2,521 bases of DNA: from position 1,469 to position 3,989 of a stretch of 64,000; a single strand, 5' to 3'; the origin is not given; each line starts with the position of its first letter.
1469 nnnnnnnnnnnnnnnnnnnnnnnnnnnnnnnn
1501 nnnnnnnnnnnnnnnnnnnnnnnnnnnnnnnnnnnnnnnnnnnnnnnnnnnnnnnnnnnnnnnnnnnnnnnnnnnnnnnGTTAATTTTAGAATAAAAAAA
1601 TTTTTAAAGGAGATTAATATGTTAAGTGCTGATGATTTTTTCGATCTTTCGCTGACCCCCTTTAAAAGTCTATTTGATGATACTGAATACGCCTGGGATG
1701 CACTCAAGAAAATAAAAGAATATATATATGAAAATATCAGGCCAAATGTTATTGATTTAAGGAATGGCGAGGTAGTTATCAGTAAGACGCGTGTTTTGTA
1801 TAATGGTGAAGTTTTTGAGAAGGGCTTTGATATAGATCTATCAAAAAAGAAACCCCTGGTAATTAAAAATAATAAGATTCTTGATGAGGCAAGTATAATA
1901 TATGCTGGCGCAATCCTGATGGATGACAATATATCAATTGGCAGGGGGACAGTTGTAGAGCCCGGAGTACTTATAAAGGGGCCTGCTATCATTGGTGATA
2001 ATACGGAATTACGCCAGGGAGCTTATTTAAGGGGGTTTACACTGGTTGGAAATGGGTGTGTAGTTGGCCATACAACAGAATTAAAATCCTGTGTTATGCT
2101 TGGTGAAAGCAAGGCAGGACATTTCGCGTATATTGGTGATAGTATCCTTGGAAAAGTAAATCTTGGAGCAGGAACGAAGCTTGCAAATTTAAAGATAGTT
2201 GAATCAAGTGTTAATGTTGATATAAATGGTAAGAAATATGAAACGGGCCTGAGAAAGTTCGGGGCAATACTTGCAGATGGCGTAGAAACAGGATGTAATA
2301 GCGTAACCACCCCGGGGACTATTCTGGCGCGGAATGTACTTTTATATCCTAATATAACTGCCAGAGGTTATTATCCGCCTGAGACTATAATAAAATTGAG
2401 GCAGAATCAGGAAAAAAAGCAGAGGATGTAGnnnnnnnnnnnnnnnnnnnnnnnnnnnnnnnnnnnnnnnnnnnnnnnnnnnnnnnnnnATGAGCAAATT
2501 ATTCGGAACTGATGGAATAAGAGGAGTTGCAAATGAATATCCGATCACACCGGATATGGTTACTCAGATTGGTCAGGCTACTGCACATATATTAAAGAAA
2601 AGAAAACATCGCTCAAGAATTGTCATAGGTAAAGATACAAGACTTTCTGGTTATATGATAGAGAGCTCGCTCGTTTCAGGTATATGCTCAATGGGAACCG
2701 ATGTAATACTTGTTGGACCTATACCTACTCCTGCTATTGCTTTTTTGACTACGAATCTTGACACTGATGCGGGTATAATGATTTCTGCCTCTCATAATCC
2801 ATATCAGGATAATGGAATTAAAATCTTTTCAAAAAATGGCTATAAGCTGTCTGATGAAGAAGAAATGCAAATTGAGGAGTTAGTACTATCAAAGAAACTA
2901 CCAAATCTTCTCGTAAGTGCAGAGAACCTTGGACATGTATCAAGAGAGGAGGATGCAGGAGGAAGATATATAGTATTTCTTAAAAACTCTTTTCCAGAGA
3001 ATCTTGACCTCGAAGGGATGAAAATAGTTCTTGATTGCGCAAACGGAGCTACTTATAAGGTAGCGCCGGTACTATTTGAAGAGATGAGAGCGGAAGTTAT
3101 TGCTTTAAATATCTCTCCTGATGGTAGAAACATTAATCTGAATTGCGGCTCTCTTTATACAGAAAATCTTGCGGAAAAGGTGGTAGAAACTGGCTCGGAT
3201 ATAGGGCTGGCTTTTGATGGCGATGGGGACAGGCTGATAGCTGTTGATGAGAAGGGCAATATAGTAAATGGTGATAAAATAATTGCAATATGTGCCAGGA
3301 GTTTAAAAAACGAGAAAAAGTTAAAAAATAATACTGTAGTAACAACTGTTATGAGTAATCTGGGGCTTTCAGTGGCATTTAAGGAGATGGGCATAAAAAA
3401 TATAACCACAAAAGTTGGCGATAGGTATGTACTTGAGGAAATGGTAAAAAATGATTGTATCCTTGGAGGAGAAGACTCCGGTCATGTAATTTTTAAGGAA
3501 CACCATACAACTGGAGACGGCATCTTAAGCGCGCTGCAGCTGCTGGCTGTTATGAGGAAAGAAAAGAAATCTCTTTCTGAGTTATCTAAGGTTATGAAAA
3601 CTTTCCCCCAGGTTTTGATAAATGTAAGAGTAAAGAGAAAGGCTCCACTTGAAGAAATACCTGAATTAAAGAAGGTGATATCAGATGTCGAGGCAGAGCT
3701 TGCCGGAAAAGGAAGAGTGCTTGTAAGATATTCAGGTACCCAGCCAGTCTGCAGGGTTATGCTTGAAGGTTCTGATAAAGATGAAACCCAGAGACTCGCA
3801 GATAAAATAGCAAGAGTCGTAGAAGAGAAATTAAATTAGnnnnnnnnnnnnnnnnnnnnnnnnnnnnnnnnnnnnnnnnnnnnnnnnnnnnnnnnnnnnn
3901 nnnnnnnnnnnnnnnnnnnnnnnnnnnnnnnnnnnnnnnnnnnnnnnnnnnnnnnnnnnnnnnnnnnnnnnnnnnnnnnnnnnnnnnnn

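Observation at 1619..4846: Candidate 'split GlmU': acetyltransferase-only LbH gene + glmM + an unknown Pol-beta-type nucleotidyltransferase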

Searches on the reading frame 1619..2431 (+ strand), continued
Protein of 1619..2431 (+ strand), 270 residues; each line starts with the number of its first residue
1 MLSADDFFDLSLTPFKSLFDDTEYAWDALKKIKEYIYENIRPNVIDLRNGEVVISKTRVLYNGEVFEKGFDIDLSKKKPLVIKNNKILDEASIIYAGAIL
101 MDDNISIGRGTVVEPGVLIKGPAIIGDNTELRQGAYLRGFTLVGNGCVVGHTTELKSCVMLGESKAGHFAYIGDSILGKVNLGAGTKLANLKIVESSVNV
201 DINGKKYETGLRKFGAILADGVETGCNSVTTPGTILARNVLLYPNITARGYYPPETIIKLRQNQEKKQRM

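Call 85: fold_search(model_id=the predicted structure, library=pdb)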
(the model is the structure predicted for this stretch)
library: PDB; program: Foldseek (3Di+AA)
matches with E <= 10: 661; with E <= 0.001: 68
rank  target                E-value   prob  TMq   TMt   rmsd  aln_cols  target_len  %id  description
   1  5z0a_A                8.2e-10  1.00  0.52  0.35   3.8       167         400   32  ST0452(Y97N)-GlcNAc binding form (released 2018-10-31)
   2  5z0a_C                1.1e-09  1.00  0.43  0.30   6.5       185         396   25  ST0452(Y97N)-GlcNAc binding form (released 2018-10-31)
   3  5z09_A                1.2e-09  1.00  0.50  0.34   4.2       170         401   30  ST0452(Y97N)-UTP binding form (released 2018-10-31)
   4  5z09_E                1.2e-09  1.00  0.52  0.38   3.9       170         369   30  ST0452(Y97N)-UTP binding form (released 2018-10-31)
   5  5z0a_E                1.4e-09  1.00  0.46  0.32   6.0       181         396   25  ST0452(Y97N)-GlcNAc binding form (released 2018-10-31)
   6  5z09_F                1.5e-09  1.00  0.52  0.39   3.9       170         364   30  ST0452(Y97N)-UTP binding form (released 2018-10-31)
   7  2ggo                  1.9e-09  1.00  0.53  0.37   2.9       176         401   30  Crystal Structure of glucose-1-phosphate thymidylyltransferase from Sulfolobus tokodaii (released 2007-03-24)
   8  7kr9                  4.5e-07  1.00  0.35  0.23   6.9       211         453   23  Bifunctional enzyme GlmU bound to Zn(II) (released 2021-12-01)
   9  1g95                  1.2e-06  1.00  0.38  0.25   6.4       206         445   23  CRYSTAL STRUCTURE OF S.PNEUMONIAE GLMU, APO FORM (released 2001-05-22)
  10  9dqf                  2.1e-06  1.00  0.36  0.23   7.2       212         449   23  Crystal structure of bifunctional GlmU from Staphylococcus aureus NCTC 8325 complexed with acetyl CoA and citrate (released 2025-05-14)
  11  1hm0_A                3.3e-06  1.00  0.38  0.25   6.4       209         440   23  CRYSTAL STRUCTURE OF S.PNEUMONIAE N-ACETYLGLUCOSAMINE 1-PHOSPHATE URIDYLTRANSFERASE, GLMU (released 2001-11-30)
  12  2v0h                  3.7e-06  1.00  0.39  0.25   7.8       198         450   23  Characterization of Substrate Binding and Catalysis of the Potential Antibacterial Target N-acetylglucosamine-1-phosphat (released 2008-01-15)
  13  1hm8_A                4.8e-06  1.00  0.34  0.22   8.6       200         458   24  CRYSTAL STRUCTURE OF S.PNEUMONIAE N-ACETYLGLUCOSAMINE-1-PHOSPHATE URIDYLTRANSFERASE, GLMU, BOUND TO ACETYL COENZYME A (released 2001-11-30)
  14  9dr4                  5.3e-06  1.00  0.31  0.20   9.2       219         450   21  Crystal structure of bifunctional GlmU from Staphylococcus aureus NCTC 8325 complexed with UTP, CoA and Glc 1-P (released 2025-05-14)
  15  1g97                  5.9e-06  1.00  0.29  0.20   8.3       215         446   20  S.PNEUMONIAE GLMU COMPLEXED WITH UDP-N-ACETYLGLUCOSAMINE AND MG2+ (released 2001-05-22)
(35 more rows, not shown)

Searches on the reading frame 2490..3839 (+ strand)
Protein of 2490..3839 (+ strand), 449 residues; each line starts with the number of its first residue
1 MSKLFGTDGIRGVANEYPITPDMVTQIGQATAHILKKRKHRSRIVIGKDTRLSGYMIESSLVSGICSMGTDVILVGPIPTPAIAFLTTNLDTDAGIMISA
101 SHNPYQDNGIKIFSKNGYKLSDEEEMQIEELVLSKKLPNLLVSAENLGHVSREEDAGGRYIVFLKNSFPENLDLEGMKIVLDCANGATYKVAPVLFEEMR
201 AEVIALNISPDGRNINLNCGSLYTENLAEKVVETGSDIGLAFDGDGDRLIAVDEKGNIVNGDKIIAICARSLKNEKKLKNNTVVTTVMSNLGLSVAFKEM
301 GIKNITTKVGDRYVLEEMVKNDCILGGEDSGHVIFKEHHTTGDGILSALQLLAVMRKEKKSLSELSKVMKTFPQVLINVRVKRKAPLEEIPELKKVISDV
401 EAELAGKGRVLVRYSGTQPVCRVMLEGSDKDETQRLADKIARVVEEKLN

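Call 3: search_protein_families(library=pfam, proteins=[window:2490-3839:+], max_evalue=0.1)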
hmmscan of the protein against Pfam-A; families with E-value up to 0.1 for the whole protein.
window:2490-3839:+ (449 aa): 6 families
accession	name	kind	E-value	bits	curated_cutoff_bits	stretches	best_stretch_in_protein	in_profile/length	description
PF02878.22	PGM_PMM_I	-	1.1e-47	161.7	22.5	1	3-135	2-134/138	Phosphoglucomutase/phosphomannomutase, alpha/beta/alpha domain I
PF02880.22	PGM_PMM_III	-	6e-39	133.2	20.7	1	260-371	1-114/115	Phosphoglucomutase/phosphomannomutase, alpha/beta/alpha domain III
PF00408.26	PGM_PMM_IV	-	1.4e-22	80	23.1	1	376-442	1-67/68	Phosphoglucomutase/phosphomannomutase, C-terminal domain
PF02879.22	PGM_PMM_II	-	6e-16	59.3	29.3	1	160-256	3-103/103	Phosphoglucomutase/phosphomannomutase, alpha/beta/alpha domain II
PF12990.12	DUF3874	-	0.06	14.1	28.3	0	293-314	49-70/71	Domain of unknonw function from B. Theta Gene description (DUF3874)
PF21404.3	AMG1_III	-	0.076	13.2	27.1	0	260-370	1-115/140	Phosphoacetylglucosamine mutase AMG1, domain III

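Call 4: search_protein_families(library=ncbifam, proteins=[window:2490-3839:+], max_evalue=0.1)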
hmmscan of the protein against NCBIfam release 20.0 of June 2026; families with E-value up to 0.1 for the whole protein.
window:2490-3839:+ (449 aa): 7 families
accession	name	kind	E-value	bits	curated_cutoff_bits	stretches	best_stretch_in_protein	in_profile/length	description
TIGR01455.1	glmM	equivalog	5.2e-189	628.5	447.55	1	5-445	1-441/442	phosphoglucosamine mutase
TIGR03990.1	Arch_GlmM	equivalog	2.1e-106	356.5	439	1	3-443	2-443/444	phosphoglucosamine mutase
NF007088.0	PRK09542.1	equivalog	8.5e-61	206.3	618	1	5-445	12-454/456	phosphomannomutase/phosphoglucomutase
NF046027.1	PhglucPhmanMutPgmG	equivalog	1.3e-52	179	600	1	10-444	15-450/460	phosphoglucomutase/phosphomannomutase PgmG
NF011943.0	PRK15414.1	subfamily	2.4e-35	122.5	801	1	9-398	11-398/456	phosphomannomutase CpsG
NF005737.0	PRK07564.1-1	equivalog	1.4e-12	47.1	378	2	6-120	17-135/543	alpha-D-glucose phosphate-specific phosphoglucomutase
TIGR01132.1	pgm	equivalog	2.8e-12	45.8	778.05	2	5-120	42-166/546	phosphoglucomutase (alpha-D-glucose-1,6-bisphosphate-dependent)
